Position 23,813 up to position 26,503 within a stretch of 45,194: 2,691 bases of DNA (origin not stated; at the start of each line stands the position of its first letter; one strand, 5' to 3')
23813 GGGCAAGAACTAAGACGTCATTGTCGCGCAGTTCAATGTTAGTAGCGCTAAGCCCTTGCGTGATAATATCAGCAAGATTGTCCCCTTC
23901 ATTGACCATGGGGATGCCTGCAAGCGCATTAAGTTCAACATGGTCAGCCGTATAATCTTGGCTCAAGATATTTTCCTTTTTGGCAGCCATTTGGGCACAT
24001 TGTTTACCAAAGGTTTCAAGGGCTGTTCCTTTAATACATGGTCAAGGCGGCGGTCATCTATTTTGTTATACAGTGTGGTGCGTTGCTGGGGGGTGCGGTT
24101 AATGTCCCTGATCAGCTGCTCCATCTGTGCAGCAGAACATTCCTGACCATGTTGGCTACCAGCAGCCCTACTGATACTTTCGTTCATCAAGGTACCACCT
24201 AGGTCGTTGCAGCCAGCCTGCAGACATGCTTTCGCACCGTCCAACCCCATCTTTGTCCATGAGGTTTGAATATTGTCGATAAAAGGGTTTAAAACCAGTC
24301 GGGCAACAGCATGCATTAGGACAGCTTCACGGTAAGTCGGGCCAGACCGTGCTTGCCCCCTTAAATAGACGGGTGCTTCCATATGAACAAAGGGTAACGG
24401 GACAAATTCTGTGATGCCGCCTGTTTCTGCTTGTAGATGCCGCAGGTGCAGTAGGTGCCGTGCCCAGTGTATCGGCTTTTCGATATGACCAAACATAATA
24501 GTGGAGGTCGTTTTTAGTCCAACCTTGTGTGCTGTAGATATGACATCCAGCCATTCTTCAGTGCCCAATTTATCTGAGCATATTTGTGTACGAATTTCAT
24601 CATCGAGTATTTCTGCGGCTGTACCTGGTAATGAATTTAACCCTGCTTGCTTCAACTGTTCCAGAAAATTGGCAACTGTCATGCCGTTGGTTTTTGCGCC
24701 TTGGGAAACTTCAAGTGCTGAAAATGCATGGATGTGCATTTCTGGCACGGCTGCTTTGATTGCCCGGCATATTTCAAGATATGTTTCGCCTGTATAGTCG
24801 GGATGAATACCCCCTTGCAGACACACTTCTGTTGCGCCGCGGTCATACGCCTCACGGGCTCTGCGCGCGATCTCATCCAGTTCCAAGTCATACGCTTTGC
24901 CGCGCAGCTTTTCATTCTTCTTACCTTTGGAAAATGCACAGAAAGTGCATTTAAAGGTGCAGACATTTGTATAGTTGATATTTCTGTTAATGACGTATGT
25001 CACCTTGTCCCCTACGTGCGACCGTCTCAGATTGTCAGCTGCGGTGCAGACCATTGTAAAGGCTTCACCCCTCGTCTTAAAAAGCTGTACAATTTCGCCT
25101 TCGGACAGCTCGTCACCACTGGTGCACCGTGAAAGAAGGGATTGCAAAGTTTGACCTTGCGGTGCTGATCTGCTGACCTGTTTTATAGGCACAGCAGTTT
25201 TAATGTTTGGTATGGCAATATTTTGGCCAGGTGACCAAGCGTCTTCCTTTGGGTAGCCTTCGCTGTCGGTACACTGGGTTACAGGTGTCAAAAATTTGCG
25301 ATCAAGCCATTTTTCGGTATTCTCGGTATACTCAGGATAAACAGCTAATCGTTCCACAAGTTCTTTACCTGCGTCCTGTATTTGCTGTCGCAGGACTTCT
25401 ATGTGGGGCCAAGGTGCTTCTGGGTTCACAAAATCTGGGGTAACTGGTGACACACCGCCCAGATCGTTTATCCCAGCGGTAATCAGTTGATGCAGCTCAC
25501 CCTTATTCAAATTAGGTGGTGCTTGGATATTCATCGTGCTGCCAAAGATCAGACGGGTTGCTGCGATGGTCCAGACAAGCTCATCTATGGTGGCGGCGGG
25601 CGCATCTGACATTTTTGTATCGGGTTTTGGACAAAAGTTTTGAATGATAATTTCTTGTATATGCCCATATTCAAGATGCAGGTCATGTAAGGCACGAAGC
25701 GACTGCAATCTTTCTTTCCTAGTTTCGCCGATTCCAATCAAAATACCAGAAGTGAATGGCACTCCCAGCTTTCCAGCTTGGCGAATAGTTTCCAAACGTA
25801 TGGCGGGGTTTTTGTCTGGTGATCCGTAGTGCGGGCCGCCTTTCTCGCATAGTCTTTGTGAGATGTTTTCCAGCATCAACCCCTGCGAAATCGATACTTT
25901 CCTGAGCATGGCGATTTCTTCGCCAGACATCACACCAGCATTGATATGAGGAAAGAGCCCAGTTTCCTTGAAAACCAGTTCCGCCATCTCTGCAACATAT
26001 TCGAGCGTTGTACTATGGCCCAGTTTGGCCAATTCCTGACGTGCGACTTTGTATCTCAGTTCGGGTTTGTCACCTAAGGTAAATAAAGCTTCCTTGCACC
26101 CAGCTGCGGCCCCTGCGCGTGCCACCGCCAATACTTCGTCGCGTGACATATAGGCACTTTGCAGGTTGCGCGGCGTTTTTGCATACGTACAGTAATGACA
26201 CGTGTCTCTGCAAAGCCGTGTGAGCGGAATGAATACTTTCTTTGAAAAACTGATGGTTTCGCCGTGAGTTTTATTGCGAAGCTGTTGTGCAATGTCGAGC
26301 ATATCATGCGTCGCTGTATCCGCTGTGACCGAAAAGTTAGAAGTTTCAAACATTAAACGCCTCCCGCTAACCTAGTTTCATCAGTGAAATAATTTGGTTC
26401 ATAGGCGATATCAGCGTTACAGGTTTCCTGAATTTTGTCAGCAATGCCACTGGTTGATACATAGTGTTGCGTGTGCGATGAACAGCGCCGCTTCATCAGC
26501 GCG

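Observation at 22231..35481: Self-contained F420 cassette: cofactor biosynthesis, cofactor recharging and a hydantoinase / CoA-ligase / thioesterase / 2xLLM module in one 11-gene operon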

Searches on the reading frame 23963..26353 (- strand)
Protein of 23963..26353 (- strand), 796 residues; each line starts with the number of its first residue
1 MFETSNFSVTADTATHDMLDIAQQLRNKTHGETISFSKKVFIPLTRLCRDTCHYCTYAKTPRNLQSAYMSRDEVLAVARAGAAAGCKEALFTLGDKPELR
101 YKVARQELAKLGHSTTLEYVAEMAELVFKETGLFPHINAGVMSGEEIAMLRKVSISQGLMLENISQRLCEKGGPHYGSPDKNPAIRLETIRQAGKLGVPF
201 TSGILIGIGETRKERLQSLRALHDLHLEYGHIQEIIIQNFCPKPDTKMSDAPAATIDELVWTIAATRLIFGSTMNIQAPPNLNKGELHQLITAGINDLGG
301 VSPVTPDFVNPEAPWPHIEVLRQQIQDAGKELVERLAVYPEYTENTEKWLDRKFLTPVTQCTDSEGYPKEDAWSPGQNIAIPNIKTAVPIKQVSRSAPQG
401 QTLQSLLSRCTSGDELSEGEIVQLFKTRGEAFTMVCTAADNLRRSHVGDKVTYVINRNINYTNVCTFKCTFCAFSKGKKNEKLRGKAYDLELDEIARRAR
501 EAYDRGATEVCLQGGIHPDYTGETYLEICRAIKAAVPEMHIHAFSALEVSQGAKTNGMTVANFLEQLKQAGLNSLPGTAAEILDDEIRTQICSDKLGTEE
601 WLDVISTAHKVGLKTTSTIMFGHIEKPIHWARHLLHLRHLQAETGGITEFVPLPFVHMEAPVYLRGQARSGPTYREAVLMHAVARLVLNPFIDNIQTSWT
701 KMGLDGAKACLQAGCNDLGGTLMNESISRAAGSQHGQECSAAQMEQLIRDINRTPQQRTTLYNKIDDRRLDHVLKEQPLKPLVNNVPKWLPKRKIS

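Call 6: search_protein_families(library=ncbifam, proteins=[window:23963-26353:-], max_evalue=0.00001)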
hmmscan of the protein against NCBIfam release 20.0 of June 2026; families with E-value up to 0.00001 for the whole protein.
window:23963-26353:- (796 aa): 23 families
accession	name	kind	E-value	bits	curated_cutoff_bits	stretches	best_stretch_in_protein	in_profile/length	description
NF006687.0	PRK09234.1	equivalog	0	1142.6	1018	2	398-772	474-844/849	bifunctional FO biosynthesis protein CofGH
TIGR03551.1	F420_cofH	equivalog_domain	9.7e-181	600.1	374.1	3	417-765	2-345/345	5-amino-6-(D-ribitylamino)uracil--L-tyrosine 4-hydroxyphenyl transferase CofH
NF005609.0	PRK07360.1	equivalog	3.4e-161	536.2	426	3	401-767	6-370/374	7,8-didemethyl-8-hydroxy-5-deazariboflavin synthase subunit CofH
TIGR03550.1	F420_cofG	equivalog_domain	3.5e-152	506.2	213.35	2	35-355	1-318/322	7,8-didemethyl-8-hydroxy-5-deazariboflavin synthase CofG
TIGR00423.1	TIGR00423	subfamily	5.7e-136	452.8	260.25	2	451-765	1-310/310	CofH family radical SAM protein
NF004884.0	PRK06245.1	equivalog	6.6e-134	446.1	209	2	27-365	4-335/340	7,8-didemethyl-8-hydroxy-5-deazariboflavin synthase subunit CofG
TIGR03699.1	menaquin_MqnC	equivalog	1.9e-120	401.8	428.1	3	415-764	2-341/342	cyclic dehypoxanthinyl futalosine synthase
TIGR03700.1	mena_SCO4494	equivalog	2.7e-109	365.3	434.55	2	408-765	3-351/351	aminofutalosine synthase MqnE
NF006276.0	PRK08444.1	equivalog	3e-85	286.4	560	2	405-766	2-351/353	aminofutalosine synthase MqnE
NF006277.0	PRK08445.1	equivalog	3e-81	272.9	576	1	417-765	5-345/348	dehypoxanthine futalosine cyclase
NF004580.0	PRK05926.1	equivalog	2e-62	211.5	583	1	393-755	5-362/370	hypothetical protein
TIGR00433.2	bioB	equivalog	4.9e-29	101.5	225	2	11-271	15-252/307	biotin synthase BioB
TIGR03910.1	pyrrolys_PylB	equivalog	1.1e-27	96.9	348.2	2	9-273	29-271/347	methylornithine synthase PylB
TIGR03956.1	rSAM_HydE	equivalog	5.1e-26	91.7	254.6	1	410-717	5-288/340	[FeFe] hydrogenase H-cluster radical SAM maturase HydE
TIGR03957.1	rSAM_HmdB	equivalog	9.3e-20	71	320.9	1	120-303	107-283/317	5,10-methenyltetrahydromethanopterin hydrogenase cofactor biosynthesis protein HmdB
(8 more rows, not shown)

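Call 88: find_homologous_proteins(query=window:23963-26353:-, max_evalue=1e-150)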
Query window:23963-26353:- (796 aa): 7985 proteins with E <= 1e-150 among 8000 candidates; the best 120 are listed.
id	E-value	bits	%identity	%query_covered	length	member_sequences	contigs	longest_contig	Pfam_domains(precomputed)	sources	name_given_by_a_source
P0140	0.0e+0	1839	100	100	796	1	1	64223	PF04055.28,PF19288.5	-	-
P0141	0.0e+0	1182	66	97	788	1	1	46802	PF04055.28,PF19288.5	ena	-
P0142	0.0e+0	1179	66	98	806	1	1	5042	PF04055.28,PF19288.5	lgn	-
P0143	0.0e+0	1179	66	97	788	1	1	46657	PF04055.28,PF19288.5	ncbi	-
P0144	0.0e+0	1178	66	96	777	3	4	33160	PF04055.28,PF19288.5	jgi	jgi:FO synthase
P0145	0.0e+0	1177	67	95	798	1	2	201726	PF04055.28,PF19288.5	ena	-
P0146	0.0e+0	1176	65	99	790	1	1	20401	PF04055.28,PF19288.5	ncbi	ncbi:MAG: 5-amino-6-(D-ribitylamino)uracil--L-tyrosine 4-hydroxyphenyl transferase CofH [Woeseiaceae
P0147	0.0e+0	1172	68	95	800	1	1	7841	PF04055.28,PF19288.5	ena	-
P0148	0.0e+0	1170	63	96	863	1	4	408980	PF04055.28,PF19288.5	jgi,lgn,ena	jgi:FO synthase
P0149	0.0e+0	1169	65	99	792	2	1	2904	PF04055.28,PF19288.5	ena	-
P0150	0.0e+0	1168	65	98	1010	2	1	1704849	PF04055.28,PF19288.5,PF01983.22,PF12804.14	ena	-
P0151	0.0e+0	1165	66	96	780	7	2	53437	PF04055.28,PF19288.5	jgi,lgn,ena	-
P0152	0.0e+0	1165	66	96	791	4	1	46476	PF04055.28,PF19288.5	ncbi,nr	ncbi:MAG: 5-amino-6-(D-ribitylamino)uracil--L-tyrosine 4-hydroxyphenyl transferase CofH [Gammaproteo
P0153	0.0e+0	1163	66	97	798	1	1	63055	PF04055.28,PF19288.5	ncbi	ncbi:MAG: 5-amino-6-(D-ribitylamino)uracil--L-tyrosine 4-hydroxyphenyl transferase CofH [Woeseiaceae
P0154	0.0e+0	1159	66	95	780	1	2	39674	PF04055.28,PF19288.5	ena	-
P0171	0.0e+0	1142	62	97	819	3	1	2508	PF04055.28,PF19288.5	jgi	-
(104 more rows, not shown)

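Call 89: find_encoding_contigs(protein=P0153, flank=8000, max_places=1)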
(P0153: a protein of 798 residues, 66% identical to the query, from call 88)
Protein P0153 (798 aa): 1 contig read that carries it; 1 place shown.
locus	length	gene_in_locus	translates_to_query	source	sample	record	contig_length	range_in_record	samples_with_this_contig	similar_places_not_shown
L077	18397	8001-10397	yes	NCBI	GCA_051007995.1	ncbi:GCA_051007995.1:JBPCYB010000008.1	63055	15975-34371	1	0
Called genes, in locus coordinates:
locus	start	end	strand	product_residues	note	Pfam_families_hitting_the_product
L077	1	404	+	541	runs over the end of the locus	PF00501:AMP-binding, PF13193:AMP-binding_C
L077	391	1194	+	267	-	PF00561:Abhydrolase_1, PF12146:Hydrolase_4, PF12697:Abhydrolase_6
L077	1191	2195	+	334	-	PF00296:Bac_luciferase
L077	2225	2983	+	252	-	PF00106:adh_short, PF08659:KR, PF13561:adh_short_C2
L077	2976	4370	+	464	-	PF01425:Amidase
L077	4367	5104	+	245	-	PF00378:ECH_1, PF16113:ECH_2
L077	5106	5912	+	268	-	PF22622:MFE-2_hydrat-2_N, PF01575:MaoC_dehydratas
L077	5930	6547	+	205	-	PF00440:TetR_N, PF21313:EthR_C (weak)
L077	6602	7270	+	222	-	PF03446:NAD_binding_2 (weak), PF03807:F420_oxidored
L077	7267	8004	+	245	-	PF01983:CofC, PF12804:NTP_transf_3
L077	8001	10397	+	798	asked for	PF04055:Radical_SAM, PF19288:CofH_C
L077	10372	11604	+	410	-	PF02771:Acyl-CoA_dh_N, PF02770:Acyl-CoA_dh_M, PF00441:Acyl-CoA_dh_1, PF08028:Acyl-CoA_dh_2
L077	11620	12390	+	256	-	PF01996:F420_ligase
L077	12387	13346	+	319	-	PF01933:CofD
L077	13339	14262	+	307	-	-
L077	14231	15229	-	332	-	PF02826:2-Hacid_dh_C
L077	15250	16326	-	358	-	PF02126:PTE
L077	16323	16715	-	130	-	PF01042:Ribonuc_L-PSP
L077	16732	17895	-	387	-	PF00355:Rieske, PF00848:Ring_hydroxyl_A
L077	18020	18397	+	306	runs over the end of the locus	PF00126:HTH_1, PF03466:LysR_substrate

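Call 90: find_encoding_contigs(protein=P0141, flank=8000, max_places=1)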
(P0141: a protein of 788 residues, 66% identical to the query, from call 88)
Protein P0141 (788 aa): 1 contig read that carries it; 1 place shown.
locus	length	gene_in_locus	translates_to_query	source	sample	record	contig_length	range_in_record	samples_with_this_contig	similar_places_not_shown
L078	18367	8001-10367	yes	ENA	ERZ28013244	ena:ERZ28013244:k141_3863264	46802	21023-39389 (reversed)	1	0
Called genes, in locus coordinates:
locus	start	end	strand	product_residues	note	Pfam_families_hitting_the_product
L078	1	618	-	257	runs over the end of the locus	PF00005:ABC_tran, PF13401:AAA_22 (weak), PF13304:AAA_21 (faint)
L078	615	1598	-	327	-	PF09084:NMT1, PF13379:NMT1_2, PF12974:Phosphonate-bd, PF16868:NMT1_3 (weak)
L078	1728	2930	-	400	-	PF01266:DAO (faint), PF07992:Pyr_redox_2, PF00070:Pyr_redox (weak)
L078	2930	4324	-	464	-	PF00474:SSF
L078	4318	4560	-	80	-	-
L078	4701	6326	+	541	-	PF00501:AMP-binding, PF13193:AMP-binding_C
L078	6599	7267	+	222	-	PF03446:NAD_binding_2 (weak), PF03807:F420_oxidored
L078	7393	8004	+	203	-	PF01983:CofC, PF12804:NTP_transf_3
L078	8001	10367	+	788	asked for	PF04055:Radical_SAM, PF19288:CofH_C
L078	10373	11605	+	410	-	PF02771:Acyl-CoA_dh_N, PF02770:Acyl-CoA_dh_M, PF00441:Acyl-CoA_dh_1, PF08028:Acyl-CoA_dh_2 (weak)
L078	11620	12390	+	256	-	PF01996:F420_ligase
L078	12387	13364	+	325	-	PF01933:CofD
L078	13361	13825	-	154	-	PF13441:Gly-zipper_YMGG (weak), PF05433:Rick_17kDa_Anti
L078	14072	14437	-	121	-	-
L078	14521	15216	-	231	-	PF18306:LDcluster4, PF03641:Lysine_decarbox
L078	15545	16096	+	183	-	PF07977:FabA, PF22818:ApeI-like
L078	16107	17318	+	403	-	PF00109:ketoacyl-synt, PF02801:Ketoacyl-synt_C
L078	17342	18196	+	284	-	PF00756:Esterase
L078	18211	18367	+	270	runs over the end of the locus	PF01925:TauE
